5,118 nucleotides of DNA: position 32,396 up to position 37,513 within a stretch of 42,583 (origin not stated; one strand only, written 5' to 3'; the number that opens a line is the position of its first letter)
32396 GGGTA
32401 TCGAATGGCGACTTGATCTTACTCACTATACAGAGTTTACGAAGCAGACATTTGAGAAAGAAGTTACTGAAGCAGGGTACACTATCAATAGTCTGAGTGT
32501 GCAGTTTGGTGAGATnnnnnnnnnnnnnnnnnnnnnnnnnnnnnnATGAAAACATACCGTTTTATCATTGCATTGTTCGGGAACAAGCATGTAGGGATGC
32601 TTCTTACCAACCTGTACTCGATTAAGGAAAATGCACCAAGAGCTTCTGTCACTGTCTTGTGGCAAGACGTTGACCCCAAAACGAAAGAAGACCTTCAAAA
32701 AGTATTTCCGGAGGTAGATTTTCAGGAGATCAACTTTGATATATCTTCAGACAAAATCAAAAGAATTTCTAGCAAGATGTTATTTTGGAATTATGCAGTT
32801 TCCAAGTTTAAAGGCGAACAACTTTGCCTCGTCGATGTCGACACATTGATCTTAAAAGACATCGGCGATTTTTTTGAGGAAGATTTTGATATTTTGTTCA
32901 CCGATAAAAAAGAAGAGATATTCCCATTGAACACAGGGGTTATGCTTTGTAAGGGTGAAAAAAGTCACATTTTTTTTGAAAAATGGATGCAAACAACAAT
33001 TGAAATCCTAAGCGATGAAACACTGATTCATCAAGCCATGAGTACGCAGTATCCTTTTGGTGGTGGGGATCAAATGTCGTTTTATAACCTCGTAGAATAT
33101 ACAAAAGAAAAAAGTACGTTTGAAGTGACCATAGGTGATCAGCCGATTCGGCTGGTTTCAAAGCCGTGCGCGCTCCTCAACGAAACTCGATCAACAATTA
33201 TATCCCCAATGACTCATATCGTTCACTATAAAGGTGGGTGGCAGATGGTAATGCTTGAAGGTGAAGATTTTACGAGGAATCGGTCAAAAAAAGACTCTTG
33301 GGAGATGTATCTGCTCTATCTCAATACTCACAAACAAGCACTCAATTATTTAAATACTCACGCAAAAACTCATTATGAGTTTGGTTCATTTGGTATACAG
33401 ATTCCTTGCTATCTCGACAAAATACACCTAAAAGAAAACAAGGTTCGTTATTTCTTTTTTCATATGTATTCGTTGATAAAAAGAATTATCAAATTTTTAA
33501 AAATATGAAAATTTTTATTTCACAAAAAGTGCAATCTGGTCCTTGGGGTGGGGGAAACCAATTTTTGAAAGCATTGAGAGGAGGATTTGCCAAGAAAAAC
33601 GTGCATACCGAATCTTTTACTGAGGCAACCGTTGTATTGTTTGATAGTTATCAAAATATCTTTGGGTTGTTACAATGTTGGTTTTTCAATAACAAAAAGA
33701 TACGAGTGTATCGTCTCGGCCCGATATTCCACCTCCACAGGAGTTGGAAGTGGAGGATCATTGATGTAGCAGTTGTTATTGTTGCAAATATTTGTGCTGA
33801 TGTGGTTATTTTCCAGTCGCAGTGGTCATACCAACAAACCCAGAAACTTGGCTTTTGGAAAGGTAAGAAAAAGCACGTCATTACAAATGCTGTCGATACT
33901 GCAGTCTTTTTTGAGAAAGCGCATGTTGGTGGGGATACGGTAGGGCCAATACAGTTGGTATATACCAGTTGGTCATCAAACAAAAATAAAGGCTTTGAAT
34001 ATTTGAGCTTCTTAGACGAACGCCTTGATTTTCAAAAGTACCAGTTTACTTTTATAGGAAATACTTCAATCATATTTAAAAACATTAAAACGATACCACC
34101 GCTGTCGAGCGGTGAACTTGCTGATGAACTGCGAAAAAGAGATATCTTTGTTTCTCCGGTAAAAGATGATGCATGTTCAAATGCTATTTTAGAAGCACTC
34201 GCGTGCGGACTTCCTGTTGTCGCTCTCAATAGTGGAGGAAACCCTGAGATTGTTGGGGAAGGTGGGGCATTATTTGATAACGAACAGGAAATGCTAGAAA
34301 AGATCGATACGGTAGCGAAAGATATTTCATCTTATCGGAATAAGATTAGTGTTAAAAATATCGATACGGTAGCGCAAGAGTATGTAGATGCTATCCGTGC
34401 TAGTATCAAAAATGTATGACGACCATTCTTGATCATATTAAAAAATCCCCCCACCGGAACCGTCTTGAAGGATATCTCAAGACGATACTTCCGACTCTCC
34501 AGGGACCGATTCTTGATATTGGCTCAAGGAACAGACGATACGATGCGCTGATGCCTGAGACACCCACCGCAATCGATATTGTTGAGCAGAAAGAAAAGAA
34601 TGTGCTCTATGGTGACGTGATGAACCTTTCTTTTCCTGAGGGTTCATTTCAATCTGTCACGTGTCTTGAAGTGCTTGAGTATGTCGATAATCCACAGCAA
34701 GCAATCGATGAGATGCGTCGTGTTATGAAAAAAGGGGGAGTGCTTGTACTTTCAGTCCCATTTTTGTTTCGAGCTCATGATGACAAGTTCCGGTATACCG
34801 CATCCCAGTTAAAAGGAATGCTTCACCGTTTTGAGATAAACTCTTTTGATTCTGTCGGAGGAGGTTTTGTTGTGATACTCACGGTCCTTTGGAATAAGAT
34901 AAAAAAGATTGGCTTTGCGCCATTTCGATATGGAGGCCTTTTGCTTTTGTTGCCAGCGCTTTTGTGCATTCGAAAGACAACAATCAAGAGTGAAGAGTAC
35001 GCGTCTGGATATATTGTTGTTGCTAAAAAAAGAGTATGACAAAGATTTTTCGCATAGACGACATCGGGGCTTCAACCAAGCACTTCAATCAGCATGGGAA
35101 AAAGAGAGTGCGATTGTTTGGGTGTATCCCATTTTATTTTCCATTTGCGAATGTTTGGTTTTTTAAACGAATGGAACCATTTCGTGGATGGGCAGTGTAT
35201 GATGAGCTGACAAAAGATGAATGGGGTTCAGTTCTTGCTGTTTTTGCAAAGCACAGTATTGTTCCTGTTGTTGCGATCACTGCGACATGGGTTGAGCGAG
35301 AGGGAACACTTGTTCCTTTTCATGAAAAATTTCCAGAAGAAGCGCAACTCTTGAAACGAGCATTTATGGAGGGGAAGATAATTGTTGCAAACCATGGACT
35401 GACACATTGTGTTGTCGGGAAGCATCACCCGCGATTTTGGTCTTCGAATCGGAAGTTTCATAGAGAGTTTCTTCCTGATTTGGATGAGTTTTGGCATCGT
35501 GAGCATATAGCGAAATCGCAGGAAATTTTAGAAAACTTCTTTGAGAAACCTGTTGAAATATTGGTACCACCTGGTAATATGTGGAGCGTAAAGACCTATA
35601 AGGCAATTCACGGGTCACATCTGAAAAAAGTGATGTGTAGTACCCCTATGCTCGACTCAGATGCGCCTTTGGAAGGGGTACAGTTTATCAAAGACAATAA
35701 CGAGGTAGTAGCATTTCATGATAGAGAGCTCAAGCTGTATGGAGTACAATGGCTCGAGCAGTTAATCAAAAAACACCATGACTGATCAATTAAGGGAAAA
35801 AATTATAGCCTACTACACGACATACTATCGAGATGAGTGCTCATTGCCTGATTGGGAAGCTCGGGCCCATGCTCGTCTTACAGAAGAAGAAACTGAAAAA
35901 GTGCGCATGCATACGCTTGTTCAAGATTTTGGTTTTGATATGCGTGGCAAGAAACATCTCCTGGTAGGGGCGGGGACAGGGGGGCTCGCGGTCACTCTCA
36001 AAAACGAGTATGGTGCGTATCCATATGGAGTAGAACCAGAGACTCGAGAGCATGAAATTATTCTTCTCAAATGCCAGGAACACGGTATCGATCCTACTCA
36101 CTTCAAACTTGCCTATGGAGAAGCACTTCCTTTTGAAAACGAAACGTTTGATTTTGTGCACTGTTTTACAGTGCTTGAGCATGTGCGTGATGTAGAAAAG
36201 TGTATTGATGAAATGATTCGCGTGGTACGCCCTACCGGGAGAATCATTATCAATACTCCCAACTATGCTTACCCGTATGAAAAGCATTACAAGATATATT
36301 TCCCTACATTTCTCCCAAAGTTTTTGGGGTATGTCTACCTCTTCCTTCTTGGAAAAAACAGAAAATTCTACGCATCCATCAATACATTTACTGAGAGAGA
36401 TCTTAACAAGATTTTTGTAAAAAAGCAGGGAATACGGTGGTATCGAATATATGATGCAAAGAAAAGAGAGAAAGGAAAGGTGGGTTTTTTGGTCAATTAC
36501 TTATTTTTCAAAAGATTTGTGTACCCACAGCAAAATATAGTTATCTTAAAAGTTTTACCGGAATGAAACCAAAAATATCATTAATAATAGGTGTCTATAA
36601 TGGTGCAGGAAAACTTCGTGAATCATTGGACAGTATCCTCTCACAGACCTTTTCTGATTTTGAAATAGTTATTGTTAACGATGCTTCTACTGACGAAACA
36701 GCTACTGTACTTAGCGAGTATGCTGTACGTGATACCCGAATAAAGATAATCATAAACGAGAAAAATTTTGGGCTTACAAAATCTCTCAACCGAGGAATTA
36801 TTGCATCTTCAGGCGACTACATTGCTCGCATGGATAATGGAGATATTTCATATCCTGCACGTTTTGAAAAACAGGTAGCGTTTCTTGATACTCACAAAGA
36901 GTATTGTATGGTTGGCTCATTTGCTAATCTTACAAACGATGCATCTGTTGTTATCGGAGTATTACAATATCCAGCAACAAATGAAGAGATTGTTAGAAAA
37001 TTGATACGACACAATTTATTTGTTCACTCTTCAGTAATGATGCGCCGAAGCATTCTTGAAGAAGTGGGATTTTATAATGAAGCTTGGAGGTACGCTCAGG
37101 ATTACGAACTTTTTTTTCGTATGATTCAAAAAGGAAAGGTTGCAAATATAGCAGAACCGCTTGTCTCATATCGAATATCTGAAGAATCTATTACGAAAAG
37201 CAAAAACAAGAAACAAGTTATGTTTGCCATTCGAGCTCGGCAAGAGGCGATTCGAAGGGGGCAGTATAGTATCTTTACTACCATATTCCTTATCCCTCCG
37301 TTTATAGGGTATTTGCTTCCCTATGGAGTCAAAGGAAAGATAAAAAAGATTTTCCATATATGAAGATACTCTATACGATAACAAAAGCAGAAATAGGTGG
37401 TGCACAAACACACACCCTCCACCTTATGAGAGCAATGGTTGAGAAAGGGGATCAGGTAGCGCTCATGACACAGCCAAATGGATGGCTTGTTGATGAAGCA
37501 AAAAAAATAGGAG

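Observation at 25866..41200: Surface-protein gene followed by a Wzy_C/TPR protein and a complete glycan assembly locus: candidate surface-layer protein O-glycosylation system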

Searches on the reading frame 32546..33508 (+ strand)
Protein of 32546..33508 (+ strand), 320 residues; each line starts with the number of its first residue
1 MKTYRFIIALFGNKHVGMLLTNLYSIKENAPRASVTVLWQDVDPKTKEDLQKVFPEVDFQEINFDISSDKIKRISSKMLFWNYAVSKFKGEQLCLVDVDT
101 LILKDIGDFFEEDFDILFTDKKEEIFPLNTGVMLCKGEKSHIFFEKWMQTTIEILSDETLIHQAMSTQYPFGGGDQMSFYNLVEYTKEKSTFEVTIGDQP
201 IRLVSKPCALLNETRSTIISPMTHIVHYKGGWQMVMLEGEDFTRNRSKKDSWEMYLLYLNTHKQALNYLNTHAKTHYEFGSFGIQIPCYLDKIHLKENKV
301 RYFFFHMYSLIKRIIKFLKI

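Call 4: search_protein_families(library=pfam, proteins=[window:32546-33508:+], max_evalue=0.01)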
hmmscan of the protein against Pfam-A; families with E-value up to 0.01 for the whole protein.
window:32546-33508:+ (320 aa): 0 families

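Call 35: search_protein_families(library=ncbifam, proteins=[window:32546-33508:+], max_evalue=0.01)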
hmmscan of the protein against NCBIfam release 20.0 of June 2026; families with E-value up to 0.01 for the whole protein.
window:32546-33508:+ (320 aa): 0 families

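Call 62: search_solved_structures(query=window:32546-33508:+, max_evalue=10)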
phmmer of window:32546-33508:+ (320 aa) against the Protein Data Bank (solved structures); distinct sequences matched with E-value up to 10: 0.

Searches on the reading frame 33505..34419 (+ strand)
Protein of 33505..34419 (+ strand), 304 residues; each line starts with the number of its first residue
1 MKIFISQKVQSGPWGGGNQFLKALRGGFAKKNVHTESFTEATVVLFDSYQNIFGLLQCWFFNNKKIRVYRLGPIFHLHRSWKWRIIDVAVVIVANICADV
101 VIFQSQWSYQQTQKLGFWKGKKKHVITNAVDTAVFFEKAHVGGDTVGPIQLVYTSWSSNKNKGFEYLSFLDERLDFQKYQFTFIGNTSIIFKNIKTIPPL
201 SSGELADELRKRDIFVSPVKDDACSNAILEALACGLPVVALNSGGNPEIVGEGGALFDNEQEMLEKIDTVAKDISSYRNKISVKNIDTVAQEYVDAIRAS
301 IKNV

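Call 4: search_protein_families(library=pfam, proteins=[window:33505-34419:+], max_evalue=0.01)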
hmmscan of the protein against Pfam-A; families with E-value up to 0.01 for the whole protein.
window:33505-34419:+ (304 aa): 3 families
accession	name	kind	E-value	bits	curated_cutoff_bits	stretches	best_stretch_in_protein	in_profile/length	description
PF13692.12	Glyco_trans_1_4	-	3.9e-14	53.5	27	1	203-273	68-142/142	Glycosyl transferases group 1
PF00534.26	Glycos_transf_1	-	1.6e-12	47.8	26.4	1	192-278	73-162/172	Glycosyl transferases group 1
PF13524.12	Glyco_trans_1_2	-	5.2e-05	23.7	25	1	177-273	13-114/144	Glycosyl transferase-like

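Call 35: search_protein_families(library=ncbifam, proteins=[window:33505-34419:+], max_evalue=0.01)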
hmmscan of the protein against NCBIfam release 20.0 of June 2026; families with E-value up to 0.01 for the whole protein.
window:33505-34419:+ (304 aa): 14 families
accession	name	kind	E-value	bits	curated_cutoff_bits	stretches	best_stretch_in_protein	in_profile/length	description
TIGR03088.1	stp2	hypoth_equivalog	1.4e-11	44.1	409.05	1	205-279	266-337/374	TIGR03088 family PEP-CTERM/XrtA system glycosyltransferase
NF041876.1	EPS_EpsE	equivalog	6.3e-10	38.9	400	1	199-297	283-384/389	exopolysaccharide biosynthesis GT4 family glycosyltransferase EpsE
NF038229.1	Glyco4_Geo_Pelo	equivalog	1e-08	34.6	400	1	203-293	229-320/338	GPMC system family 4 glycosyltransferase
TIGR03999.1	thiol_BshA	equivalog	1.1e-06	27.9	273.7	1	206-274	267-335/375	N-acetyl-alpha-D-glucosaminyl L-malate synthase BshA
TIGR02149.1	glgA_Coryne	subfamily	1.4e-06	27.7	302.4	1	201-274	273-349/391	glycogen synthase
TIGR03449.1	mycothiol_MshA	equivalog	1.8e-06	27.1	462.5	1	190-258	282-352/406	D-inositol-3-phosphate glycosyltransferase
TIGR02472.1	sucr_P_syn_N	equivalog_domain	5.2e-06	25.6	576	1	210-278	339-407/439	sucrose-phosphate synthase, putative, glycosyltransferase domain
TIGR02470.1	sucr_synth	equivalog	6.1e-06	24.6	810.4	1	211-293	643-732/784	sucrose synthase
NF047684.1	TeichurnBiosyTuaC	equivalog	7.3e-05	21.9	550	1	204-294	282-374/391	teichuronic acid biosynthesis protein TuaC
NF053787.1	GlcN_PG_synth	equivalog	9e-05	21.5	480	1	201-259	251-309/361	N-acetylglucosaminyl phosphatidylglycerol synthase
NF038298.1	EPS_HpsO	equivalog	0.00028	19.8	575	1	227-295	304-373/388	hormogonium polysaccharide biosynthesis glycosyltransferase HpsO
NF046085.1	XrtY_assoc_Gly1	equivalog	0.00039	19.4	400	1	193-295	266-370/387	XrtY-associated glycosyltransferase XYAG1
NF047880.1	glyco_SdgA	exception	0.00044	18.9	800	1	203-297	381-479/488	serine-aspartate repeat adhesin O-glycosyltransferase SdgA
TIGR04047.1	MSMEG_0565_glyc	hypoth_equivalog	0.0016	17.6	259.85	1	174-293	236-358/373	MSMEG_0565 family glycosyltransferase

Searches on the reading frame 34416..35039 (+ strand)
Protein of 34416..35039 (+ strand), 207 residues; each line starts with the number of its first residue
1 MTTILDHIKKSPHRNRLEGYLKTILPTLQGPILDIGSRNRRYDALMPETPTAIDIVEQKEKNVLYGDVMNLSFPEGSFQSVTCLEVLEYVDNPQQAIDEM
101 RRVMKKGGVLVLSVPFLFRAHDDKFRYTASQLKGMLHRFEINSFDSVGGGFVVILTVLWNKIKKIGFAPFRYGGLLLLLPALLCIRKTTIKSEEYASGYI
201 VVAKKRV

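Call 4: search_protein_families(library=pfam, proteins=[window:34416-35039:+], max_evalue=0.01)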
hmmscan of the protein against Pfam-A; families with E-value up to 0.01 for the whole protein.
window:34416-35039:+ (207 aa): 7 families
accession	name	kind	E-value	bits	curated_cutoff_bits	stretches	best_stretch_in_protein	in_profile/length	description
PF08241.18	Methyltransf_11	-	2.4e-13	50.9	21.2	1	53-112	31-95/95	Methyltransferase domain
PF13489.12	Methyltransf_23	-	7.2e-10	39.3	27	1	30-127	24-131/164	Methyltransferase domain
PF13649.12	Methyltransf_25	-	1.2e-07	32.8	27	1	62-108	49-97/97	Methyltransferase domain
PF08242.18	Methyltransf_12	-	5.1e-06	27.6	30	1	66-110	53-98/98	Methyltransferase domain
PF13847.12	Methyltransf_31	-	1.7e-05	25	27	1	66-116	61-113/145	Methyltransferase domain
PF01209.24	Ubie_methyltran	-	0.00033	20.5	20.1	1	62-111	101-150/233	ubiE/COQ5 methyltransferase family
PF01555.25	N6_N4_Mtase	-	0.0085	16.5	26.7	0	85-166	24-87/221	DNA methylase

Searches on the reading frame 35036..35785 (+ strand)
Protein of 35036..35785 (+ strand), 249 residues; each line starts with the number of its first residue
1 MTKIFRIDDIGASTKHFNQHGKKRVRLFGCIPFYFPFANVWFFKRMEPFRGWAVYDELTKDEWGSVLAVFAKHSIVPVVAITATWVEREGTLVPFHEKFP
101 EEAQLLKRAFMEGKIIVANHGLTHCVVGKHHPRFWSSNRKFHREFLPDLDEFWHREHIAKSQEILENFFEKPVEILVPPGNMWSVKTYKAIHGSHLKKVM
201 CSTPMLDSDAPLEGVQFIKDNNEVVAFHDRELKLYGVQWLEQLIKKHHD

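Call 4: search_protein_families(library=pfam, proteins=[window:35036-35785:+], max_evalue=0.01)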
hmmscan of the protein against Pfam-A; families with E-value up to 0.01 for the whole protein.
window:35036-35785:+ (249 aa): 1 family
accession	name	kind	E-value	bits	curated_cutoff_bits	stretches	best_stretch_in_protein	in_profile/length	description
PF01522.26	Polysacc_deac_1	-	1.6e-06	28.5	23.1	1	55-190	13-115/124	Polysaccharide deacetylase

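Call 35: search_protein_families(library=ncbifam, proteins=[window:35036-35785:+], max_evalue=0.01)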
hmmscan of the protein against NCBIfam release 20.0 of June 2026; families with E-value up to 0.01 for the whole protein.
window:35036-35785:+ (249 aa): 0 families

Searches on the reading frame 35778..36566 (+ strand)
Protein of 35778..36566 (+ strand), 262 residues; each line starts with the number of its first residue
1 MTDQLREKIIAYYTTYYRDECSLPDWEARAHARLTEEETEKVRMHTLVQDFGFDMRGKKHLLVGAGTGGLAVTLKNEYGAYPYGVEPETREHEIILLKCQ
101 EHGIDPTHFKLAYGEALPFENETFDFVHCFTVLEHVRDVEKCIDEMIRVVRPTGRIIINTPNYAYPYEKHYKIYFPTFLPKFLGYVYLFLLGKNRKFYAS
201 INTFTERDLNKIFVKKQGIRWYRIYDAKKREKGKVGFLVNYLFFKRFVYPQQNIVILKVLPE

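Call 4: search_protein_families(library=pfam, proteins=[window:35778-36566:+], max_evalue=0.01)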
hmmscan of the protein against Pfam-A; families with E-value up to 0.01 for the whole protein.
window:35778-36566:+ (262 aa): 8 families
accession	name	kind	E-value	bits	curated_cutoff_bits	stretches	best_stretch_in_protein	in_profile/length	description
PF08241.18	Methyltransf_11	-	8.7e-17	62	21.2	1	62-158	2-95/95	Methyltransferase domain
PF13489.12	Methyltransf_23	-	2.5e-14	53.8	27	1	46-213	11-154/164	Methyltransferase domain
PF13649.12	Methyltransf_25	-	2e-13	51.2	27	1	63-154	4-97/97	Methyltransferase domain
PF13847.12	Methyltransf_31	-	6.3e-12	45.8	27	1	61-163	8-114/145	Methyltransferase domain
PF01209.24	Ubie_methyltran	-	2.3e-11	43.9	20.1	1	48-219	39-213/233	ubiE/COQ5 methyltransferase family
PF08242.18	Methyltransf_12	-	8.7e-08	33.2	30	1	63-156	3-98/98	Methyltransferase domain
PF07021.18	MetW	-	2.6e-06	27.6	21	1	56-165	13-114/193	Methionine biosynthesis protein MetW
PF03141.22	Methyltransf_29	-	0.01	14.9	23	0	116-159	420-466/506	Putative S-adenosyl-L-methionine-dependent methyltransferase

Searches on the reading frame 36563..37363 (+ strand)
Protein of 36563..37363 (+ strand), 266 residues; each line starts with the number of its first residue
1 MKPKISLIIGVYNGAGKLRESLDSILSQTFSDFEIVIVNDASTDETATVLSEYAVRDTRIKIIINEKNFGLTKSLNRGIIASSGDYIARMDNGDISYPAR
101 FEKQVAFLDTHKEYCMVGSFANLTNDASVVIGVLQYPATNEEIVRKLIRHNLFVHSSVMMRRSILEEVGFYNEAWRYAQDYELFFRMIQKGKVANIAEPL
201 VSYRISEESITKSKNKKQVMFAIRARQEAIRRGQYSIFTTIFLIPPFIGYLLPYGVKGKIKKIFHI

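Call 5: search_protein_families(library=pfam, proteins=[window:36563-37363:+], max_evalue=0.01)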
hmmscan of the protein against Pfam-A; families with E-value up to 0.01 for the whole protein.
window:36563-37363:+ (266 aa): 3 families
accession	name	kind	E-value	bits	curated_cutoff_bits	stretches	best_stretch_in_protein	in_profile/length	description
PF00535.33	Glycos_transf_2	-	8.3e-31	107.6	23.3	1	6-168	1-167/168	Glycosyl transferase family 2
PF10111.15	Glyco_tranf_2_2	-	1.9e-16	60.8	27.3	1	6-215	1-227/276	Glycosyltransferase like family 2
PF13641.12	Glyco_tranf_2_3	-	5e-13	50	27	1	3-198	1-205/230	Glycosyltransferase like family 2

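Call 35: search_protein_families(library=ncbifam, proteins=[window:36563-37363:+], max_evalue=0.01)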
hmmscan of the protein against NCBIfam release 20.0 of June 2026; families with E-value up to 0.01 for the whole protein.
window:36563-37363:+ (266 aa): 25 families
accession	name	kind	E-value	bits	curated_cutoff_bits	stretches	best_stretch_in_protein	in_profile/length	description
NF053739.1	GlytfEpsEBac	equivalog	4.8e-49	166.7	450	1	3-256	1-254/265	glycosyltransferase EpsE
NF047683.1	TeichurnBiosyTuaG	equivalog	4.7e-31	108.3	400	1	2-217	5-217/252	teichuronic acid biosynthesis protein TuaG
NF007482.0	PRK10073.1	equivalog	1.2e-21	77.1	423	1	2-106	5-108/334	glycosyltransferase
TIGR03937.1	PgaC_IcaA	equivalog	6.5e-19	68.2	422.3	1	3-171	45-218/407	poly-beta-1,6-N-acetyl-D-glucosamine synthase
NF041875.1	EPS_EpsD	equivalog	1.1e-18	67.8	370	1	5-208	1-210/325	exopolysaccharide biosynthesis glycosyltransferase EpsD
NF050050.1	ProtGlycPglI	equivalog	1.3e-15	57.6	500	1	2-217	1-215/306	GalNAc(5)-diNAcBac-PP-undecaprenol beta-1,3-glucosyltransferase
NF007453.0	PRK10018.1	equivalog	2.3e-14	53.7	382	1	3-223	6-228/280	colanic acid biosynthesis glycosyltransferase WcaA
TIGR04017.1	WcaA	equivalog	2.4e-14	53.6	495.75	1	2-223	4-227/279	colanic acid biosynthesis glycosyltransferase WcaA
NF041394.1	GtaseAglG_Halo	equivalog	2.6e-14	53.2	440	1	5-119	3-118/304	glucosyl-dolichyl phosphate glucuronosyltransferase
TIGR03111.1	glyc2_xrt_Gpos1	hypoth_equivalog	8.5e-12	44.6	363.95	1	3-119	49-168/439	TIGR03111 family XrtG-associated glycosyltransferase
TIGR04283.1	glyco_like_mftF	equivalog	1.1e-11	44.8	182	1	5-202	1-184/221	TIGR04283 family arsenosugar biosynthesis glycosyltransferase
NF038302.1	EPS_HpsE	equivalog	3.2e-11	42.8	300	1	5-119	3-122/307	hormogonium polysaccharide biosynthesis glycosyltransferase HpsE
NF047588.1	GlcsyltransPgfSStrep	equivalog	1.5e-10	40.8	500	1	4-104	2-105/308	glycosyltransferase PgfS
TIGR03965.1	mycofact_glyco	equivalog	6.8e-10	38.4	280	1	3-192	74-268/467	mycofactocin biosynthesis glycosyltransferase MftF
NF007986.1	PRK10714.1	equivalog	2.2e-08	33.5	529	1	4-123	7-128/316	undecaprenyl-phosphate 4-deoxy-4-formamido-L-arabinose transferase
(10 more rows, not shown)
